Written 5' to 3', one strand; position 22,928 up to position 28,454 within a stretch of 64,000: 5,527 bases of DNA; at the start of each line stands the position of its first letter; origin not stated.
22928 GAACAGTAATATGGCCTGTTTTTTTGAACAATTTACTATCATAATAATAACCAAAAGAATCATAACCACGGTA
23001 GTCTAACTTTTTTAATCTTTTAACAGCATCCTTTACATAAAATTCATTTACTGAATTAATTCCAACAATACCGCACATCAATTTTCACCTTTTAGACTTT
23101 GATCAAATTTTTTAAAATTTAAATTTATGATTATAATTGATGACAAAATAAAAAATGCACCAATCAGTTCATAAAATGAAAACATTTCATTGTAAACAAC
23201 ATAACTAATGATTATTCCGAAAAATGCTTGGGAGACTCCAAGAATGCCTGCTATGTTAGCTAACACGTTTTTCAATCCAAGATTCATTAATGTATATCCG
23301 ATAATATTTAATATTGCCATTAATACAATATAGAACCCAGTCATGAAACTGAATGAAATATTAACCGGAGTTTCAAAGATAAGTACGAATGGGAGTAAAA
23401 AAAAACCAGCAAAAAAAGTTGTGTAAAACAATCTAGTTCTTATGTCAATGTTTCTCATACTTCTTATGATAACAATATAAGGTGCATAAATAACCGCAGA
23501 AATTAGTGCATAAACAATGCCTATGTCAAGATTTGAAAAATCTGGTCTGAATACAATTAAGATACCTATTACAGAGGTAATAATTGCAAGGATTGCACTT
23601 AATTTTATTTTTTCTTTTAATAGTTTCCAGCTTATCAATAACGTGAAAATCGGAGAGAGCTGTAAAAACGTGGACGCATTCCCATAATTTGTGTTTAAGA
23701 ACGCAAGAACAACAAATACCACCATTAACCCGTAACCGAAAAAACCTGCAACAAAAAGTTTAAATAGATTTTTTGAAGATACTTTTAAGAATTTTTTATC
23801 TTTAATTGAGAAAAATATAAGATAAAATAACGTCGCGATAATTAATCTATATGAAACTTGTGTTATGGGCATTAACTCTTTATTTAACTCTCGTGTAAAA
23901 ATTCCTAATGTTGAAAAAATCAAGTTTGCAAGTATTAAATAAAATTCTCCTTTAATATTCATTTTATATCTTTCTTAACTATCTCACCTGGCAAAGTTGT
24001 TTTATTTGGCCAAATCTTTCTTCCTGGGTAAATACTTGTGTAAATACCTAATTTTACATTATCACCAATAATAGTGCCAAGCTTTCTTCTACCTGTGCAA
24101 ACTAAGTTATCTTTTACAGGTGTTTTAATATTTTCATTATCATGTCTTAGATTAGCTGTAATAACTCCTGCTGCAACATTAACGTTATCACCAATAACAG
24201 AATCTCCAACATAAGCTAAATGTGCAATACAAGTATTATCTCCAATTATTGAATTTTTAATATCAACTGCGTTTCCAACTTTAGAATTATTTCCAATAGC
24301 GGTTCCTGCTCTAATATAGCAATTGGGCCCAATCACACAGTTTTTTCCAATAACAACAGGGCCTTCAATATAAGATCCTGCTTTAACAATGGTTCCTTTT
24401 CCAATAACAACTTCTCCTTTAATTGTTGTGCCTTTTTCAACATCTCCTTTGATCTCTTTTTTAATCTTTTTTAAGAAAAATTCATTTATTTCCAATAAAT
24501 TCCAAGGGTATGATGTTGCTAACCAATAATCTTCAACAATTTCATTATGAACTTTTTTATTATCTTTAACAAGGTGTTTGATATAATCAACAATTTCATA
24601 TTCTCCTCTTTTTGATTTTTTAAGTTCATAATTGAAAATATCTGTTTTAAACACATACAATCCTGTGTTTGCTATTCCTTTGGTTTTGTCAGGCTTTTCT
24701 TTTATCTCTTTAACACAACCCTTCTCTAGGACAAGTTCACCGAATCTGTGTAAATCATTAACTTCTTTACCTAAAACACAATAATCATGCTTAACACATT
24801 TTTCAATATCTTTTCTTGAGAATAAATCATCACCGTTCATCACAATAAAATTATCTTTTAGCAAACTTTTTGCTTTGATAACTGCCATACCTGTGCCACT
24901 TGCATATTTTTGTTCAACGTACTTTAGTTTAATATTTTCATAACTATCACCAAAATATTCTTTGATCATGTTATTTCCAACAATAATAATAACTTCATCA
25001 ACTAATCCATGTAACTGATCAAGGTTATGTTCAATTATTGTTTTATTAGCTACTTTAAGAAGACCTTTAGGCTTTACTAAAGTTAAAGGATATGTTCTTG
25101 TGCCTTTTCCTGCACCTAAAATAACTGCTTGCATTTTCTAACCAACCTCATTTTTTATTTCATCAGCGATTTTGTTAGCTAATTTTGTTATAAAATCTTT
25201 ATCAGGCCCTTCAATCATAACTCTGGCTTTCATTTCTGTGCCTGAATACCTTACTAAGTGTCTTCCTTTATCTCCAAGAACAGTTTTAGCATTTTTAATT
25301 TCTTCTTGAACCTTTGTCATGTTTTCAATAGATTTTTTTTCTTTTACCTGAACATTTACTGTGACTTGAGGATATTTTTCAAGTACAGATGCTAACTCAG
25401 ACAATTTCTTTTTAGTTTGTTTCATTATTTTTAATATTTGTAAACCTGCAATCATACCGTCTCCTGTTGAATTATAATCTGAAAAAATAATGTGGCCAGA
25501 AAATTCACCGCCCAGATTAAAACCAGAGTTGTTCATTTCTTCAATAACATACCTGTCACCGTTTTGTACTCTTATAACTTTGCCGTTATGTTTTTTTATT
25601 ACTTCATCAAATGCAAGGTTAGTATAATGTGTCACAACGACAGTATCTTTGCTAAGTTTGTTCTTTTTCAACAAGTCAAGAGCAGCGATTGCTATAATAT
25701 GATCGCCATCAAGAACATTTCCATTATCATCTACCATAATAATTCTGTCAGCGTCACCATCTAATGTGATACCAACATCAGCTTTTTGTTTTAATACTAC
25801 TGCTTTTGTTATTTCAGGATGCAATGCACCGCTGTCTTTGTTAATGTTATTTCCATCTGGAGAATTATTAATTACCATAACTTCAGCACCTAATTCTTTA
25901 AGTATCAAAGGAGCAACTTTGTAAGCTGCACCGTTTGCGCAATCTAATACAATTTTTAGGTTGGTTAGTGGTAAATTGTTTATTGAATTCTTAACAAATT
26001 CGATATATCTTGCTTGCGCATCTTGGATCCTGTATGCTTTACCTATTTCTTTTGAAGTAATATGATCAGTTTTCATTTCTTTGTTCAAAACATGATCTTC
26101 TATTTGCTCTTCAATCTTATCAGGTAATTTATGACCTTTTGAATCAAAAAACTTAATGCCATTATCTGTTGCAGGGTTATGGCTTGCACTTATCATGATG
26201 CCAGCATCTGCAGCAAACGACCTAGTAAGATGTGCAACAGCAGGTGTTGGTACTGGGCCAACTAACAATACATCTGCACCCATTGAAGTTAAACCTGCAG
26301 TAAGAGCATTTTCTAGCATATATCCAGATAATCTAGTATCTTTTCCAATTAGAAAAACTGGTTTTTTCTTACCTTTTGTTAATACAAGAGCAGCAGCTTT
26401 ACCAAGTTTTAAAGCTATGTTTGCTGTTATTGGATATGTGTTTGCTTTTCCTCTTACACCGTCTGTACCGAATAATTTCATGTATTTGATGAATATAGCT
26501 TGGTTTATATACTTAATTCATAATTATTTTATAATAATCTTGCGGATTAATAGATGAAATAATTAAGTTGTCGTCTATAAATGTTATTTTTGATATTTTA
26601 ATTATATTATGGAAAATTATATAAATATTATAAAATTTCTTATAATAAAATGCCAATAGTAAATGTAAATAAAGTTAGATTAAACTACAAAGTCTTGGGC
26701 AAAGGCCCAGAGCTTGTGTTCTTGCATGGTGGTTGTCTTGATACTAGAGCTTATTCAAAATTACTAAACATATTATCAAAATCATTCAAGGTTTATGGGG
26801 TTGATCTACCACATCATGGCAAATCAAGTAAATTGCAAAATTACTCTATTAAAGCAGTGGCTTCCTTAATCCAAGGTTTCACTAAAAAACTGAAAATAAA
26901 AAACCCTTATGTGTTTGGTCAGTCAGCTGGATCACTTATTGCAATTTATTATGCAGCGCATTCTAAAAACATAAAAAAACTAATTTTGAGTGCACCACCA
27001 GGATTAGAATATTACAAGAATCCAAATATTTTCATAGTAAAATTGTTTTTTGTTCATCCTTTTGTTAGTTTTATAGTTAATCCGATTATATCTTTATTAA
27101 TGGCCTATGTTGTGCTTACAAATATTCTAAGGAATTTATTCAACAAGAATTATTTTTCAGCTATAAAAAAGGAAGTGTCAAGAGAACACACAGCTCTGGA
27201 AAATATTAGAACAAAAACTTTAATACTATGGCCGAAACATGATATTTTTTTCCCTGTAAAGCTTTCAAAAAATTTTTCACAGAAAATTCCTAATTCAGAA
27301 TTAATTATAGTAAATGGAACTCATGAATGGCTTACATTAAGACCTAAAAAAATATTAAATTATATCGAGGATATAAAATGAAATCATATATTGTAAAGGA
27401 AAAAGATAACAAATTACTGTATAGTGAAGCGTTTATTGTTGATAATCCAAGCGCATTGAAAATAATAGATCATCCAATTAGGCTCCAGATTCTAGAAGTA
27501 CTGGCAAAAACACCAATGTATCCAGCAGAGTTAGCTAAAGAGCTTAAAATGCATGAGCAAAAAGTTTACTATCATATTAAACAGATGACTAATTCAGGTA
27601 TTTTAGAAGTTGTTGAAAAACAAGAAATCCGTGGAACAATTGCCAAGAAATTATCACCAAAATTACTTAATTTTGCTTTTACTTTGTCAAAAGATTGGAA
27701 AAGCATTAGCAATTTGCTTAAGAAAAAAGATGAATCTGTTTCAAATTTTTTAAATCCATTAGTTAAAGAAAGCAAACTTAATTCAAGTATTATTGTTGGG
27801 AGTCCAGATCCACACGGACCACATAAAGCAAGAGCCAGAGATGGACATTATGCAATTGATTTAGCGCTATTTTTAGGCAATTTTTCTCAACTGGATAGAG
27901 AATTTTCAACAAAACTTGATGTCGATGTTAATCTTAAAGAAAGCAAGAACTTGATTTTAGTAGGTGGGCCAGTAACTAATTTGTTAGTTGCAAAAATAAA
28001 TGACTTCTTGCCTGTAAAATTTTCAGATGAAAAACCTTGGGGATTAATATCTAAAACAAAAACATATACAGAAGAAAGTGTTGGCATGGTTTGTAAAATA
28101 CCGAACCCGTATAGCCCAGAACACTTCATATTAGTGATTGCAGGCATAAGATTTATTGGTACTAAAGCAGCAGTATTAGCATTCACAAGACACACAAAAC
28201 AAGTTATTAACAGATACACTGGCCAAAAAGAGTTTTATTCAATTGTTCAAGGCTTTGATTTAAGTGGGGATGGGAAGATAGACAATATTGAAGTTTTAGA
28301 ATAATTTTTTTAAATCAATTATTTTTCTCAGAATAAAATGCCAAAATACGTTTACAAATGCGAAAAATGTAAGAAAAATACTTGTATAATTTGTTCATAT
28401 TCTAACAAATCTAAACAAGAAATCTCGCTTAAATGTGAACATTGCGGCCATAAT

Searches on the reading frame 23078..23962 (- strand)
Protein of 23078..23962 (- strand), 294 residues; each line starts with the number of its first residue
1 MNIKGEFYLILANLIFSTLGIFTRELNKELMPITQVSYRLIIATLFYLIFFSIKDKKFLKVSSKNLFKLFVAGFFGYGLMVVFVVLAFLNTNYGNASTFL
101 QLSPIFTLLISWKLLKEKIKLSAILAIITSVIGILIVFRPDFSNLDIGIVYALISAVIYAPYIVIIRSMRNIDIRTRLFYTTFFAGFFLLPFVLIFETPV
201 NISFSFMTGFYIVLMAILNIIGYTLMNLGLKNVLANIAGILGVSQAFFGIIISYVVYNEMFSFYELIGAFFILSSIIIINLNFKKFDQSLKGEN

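Call 34: search_protein_families(library=pfam, proteins=[window:23078-23962:-], max_evalue=0.00001)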
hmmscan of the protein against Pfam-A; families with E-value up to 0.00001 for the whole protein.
window:23078-23962:- (294 aa): 2 families
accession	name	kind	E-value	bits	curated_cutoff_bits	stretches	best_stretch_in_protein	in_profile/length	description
PF00892.27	EamA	-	7.4e-39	133.6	28.2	2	4-138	2-134/135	EamA-like transporter family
PF03151.22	TPT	-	1.3e-07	31.7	30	1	26-200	25-202/291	Triose-phosphate Transporter family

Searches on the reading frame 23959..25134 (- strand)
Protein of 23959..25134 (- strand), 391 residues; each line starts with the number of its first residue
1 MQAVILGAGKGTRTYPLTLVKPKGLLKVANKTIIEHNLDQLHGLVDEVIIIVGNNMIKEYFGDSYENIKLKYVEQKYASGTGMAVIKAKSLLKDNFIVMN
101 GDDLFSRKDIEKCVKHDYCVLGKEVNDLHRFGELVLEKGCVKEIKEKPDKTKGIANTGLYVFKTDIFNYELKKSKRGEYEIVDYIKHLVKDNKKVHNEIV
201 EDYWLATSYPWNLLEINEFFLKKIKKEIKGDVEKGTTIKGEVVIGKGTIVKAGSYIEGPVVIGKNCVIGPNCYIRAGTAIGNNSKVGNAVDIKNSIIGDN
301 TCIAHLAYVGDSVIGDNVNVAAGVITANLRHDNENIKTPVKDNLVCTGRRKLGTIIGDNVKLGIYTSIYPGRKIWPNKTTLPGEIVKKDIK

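Call 34: search_protein_families(library=pfam, proteins=[window:23959-25134:-], max_evalue=0.00001)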
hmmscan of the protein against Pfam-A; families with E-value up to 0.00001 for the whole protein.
window:23959-25134:- (391 aa): 5 families
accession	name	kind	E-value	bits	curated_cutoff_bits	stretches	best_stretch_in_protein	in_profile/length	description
PF00483.29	NTP_transferase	-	3e-30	106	21.2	1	3-221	2-243/245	Nucleotidyl transferase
PF00132.30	Hexapep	-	5.3e-20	70.7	27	1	260-288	2-30/36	Bacterial transferase hexapeptide (six repeats)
PF25084.1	LbH_EIF2B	-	7.4e-14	52.1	54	2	231-275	11-54/105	EIF2B subunit epsilon LbH domain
PF12804.13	NTP_transf_3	-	8.2e-09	36.3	27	1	3-105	1-98/160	MobA-like NTP transferase domain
PF14602.12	Hexapep_2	-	6.9e-08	32.5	27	1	259-288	1-28/34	Hexapeptide repeat of succinyl-transferase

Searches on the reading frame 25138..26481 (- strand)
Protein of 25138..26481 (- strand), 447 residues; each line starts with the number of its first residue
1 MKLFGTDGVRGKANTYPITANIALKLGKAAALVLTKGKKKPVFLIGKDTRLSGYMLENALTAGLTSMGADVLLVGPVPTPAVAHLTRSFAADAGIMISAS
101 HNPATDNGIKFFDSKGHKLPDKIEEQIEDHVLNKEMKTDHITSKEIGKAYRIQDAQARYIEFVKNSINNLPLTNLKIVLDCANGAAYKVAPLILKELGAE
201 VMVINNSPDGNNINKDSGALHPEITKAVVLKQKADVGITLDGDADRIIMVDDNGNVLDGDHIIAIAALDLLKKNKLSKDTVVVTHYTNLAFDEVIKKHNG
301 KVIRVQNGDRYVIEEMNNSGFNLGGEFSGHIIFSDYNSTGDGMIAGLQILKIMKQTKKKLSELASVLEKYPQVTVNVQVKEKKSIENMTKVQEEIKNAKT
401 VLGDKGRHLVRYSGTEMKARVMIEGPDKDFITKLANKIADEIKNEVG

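Call 34: search_protein_families(library=pfam, proteins=[window:25138-26481:-], max_evalue=0.00001)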
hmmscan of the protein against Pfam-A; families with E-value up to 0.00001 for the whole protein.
window:25138-26481:- (447 aa): 4 families
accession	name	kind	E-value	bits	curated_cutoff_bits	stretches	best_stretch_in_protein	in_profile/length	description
PF02878.22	PGM_PMM_I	-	1.1e-46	158.3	22.5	1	2-135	2-135/138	Phosphoglucomutase/phosphomannomutase, alpha/beta/alpha domain I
PF02880.22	PGM_PMM_III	-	2e-36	125.1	20.7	1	258-370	1-115/115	Phosphoglucomutase/phosphomannomutase, alpha/beta/alpha domain III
PF02879.22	PGM_PMM_II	-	2.2e-18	67.1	29.3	1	158-254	2-103/103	Phosphoglucomutase/phosphomannomutase, alpha/beta/alpha domain II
PF00408.26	PGM_PMM_IV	-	8.2e-15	55.1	23.1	1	375-440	2-67/68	Phosphoglucomutase/phosphomannomutase, C-terminal domain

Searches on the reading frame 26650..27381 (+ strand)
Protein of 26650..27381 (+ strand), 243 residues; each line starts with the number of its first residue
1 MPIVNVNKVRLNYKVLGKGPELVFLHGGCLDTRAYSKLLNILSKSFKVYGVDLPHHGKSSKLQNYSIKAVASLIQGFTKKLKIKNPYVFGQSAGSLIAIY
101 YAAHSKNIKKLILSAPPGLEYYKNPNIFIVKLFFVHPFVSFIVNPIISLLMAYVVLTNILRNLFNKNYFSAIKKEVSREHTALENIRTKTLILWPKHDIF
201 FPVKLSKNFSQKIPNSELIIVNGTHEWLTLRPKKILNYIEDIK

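Call 34: search_protein_families(library=pfam, proteins=[window:26650-27381:+], max_evalue=0.00001)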
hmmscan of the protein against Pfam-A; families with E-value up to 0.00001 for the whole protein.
window:26650-27381:+ (243 aa): 3 families
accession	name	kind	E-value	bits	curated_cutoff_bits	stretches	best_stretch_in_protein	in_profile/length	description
PF00561.26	Abhydrolase_1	-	7.3e-20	72.1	25.8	1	22-117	3-105/245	alpha/beta hydrolase fold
PF12146.15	Hydrolase_4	-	2.9e-11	43.6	27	1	22-117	7-110/239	Serine aminopeptidase, S33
PF12697.13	Abhydrolase_6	-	1.6e-08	35.9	26.3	1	22-128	1-94/217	Alpha/beta hydrolase family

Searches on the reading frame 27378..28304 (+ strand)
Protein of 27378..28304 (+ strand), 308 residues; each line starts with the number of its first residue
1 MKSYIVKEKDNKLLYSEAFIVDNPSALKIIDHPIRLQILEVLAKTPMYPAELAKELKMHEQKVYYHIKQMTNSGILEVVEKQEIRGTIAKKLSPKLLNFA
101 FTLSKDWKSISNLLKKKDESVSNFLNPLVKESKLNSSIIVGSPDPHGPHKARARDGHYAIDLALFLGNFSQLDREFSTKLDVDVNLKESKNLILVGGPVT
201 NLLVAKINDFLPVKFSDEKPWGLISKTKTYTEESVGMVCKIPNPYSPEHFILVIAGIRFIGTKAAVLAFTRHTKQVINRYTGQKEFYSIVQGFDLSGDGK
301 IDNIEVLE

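Call 34: search_protein_families(library=pfam, proteins=[window:27378-28304:+], max_evalue=0.00001)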
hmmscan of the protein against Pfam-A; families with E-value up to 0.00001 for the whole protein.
window:27378-28304:+ (308 aa): 3 families
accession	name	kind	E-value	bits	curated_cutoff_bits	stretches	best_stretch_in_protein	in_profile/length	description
PF12840.13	HTH_20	-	2.2e-12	47.2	27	1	31-79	2-51/51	Helix-turn-helix domain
PF05124.17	S_layer_C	-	8e-09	35.8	23.9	1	178-270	97-174/177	S-layer like family, outer domain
PF01022.26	HTH_5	-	9.6e-09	35.4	22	1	33-77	2-46/47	Bacterial regulatory protein, arsR family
